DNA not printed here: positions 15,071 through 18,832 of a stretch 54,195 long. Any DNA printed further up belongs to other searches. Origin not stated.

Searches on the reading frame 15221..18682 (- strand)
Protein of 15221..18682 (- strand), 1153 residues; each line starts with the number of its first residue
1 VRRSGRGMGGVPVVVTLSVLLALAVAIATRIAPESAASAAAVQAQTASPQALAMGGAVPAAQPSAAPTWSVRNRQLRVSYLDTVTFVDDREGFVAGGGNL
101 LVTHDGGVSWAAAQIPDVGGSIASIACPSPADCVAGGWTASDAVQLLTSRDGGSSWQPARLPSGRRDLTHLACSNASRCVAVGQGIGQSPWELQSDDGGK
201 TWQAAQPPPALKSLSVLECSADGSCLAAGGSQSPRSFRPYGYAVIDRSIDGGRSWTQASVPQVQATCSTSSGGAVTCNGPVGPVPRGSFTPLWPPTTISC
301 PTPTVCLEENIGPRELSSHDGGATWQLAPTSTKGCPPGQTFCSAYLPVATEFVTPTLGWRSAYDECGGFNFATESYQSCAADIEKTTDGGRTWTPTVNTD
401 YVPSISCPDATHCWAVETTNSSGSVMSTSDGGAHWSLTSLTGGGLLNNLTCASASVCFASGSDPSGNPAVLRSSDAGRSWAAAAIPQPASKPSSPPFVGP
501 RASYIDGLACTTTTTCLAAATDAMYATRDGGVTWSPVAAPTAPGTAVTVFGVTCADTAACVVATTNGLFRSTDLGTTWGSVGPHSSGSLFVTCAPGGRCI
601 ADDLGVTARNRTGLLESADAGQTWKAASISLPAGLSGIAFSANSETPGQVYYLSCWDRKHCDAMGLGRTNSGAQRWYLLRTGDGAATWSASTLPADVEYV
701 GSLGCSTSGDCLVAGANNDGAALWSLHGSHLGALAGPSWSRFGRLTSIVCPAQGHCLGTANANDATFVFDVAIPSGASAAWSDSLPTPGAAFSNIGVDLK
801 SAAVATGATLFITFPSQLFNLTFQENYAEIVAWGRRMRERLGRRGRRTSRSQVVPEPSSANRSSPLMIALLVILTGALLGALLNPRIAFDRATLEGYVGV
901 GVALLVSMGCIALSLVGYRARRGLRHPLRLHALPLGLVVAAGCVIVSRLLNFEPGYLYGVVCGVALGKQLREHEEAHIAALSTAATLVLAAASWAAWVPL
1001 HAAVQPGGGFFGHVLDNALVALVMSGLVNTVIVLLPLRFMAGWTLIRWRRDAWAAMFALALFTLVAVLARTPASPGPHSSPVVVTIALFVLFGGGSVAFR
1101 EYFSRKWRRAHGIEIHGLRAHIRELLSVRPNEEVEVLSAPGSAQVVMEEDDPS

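Call 9: search_protein_families(library=pfam, proteins=[window:15221-18682:-], max_evalue=0.001)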
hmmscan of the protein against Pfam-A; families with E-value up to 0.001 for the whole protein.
window:15221-18682:- (1153 aa): 4 families
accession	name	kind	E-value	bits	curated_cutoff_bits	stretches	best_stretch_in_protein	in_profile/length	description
PF02012.26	BNR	-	6.4e-16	56.1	27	0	195-203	3-11/12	BNR/Asp-box repeat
PF14870.12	PSII_BNR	-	5.8e-14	52.5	27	1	405-596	23-175/303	Photosynthesis system II assembly factor YCF48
PF15902.12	Sortilin-Vps10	-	9.3e-11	41.6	33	0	470-578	3-109/446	Sortilin, neurotensin receptor 3,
PF13088.12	BNR_2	-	1.1e-09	38.5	31.4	0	471-626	85-250/277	BNR repeat-like domain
